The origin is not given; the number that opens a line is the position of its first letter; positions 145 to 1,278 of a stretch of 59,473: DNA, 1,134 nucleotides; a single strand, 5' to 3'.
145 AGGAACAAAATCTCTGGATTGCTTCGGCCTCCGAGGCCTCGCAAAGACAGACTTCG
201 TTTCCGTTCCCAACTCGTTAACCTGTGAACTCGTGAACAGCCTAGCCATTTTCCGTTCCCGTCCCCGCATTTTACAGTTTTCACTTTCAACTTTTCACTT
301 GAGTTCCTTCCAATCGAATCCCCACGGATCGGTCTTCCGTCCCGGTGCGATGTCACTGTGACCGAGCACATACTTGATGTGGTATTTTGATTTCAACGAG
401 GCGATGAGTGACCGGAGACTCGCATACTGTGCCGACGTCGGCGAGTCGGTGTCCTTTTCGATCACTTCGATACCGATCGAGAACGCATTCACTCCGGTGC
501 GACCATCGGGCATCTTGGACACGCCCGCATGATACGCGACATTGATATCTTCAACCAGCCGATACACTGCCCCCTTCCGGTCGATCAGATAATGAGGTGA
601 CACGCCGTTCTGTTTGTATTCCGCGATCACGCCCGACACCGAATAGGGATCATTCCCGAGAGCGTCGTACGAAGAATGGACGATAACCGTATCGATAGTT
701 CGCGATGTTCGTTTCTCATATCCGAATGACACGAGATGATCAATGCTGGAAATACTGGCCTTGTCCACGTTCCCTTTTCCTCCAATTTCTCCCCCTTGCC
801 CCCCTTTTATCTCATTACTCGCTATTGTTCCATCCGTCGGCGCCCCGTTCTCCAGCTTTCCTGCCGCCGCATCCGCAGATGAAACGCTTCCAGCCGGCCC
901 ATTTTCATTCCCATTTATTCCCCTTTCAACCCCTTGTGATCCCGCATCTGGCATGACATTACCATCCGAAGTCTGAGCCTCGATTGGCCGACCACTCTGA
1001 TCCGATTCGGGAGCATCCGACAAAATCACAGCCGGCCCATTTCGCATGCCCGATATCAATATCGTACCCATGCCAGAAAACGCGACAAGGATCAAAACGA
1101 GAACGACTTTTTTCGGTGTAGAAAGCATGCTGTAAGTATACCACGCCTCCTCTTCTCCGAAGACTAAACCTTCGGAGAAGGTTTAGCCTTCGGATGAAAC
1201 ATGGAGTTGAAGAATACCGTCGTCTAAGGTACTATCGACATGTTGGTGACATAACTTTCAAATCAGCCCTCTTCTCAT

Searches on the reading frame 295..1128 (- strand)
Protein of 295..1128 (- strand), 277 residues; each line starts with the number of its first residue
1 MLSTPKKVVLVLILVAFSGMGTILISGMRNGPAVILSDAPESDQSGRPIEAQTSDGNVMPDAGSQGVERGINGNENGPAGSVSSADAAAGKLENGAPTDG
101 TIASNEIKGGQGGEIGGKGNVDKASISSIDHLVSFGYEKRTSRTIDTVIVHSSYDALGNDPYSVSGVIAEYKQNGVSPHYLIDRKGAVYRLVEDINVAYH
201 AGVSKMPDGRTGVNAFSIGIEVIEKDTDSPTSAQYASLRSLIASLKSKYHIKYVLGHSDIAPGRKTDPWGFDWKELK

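Call 50: search_protein_families(library=pfam, proteins=[window:295-1128:-], max_evalue=0.001)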
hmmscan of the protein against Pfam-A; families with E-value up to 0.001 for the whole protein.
window:295-1128:- (277 aa): 1 family
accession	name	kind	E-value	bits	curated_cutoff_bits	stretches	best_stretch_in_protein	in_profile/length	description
PF01510.30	Amidase_2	-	1.9e-26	93.4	26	1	143-268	3-129/131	N-acetylmuramoyl-L-alanine amidase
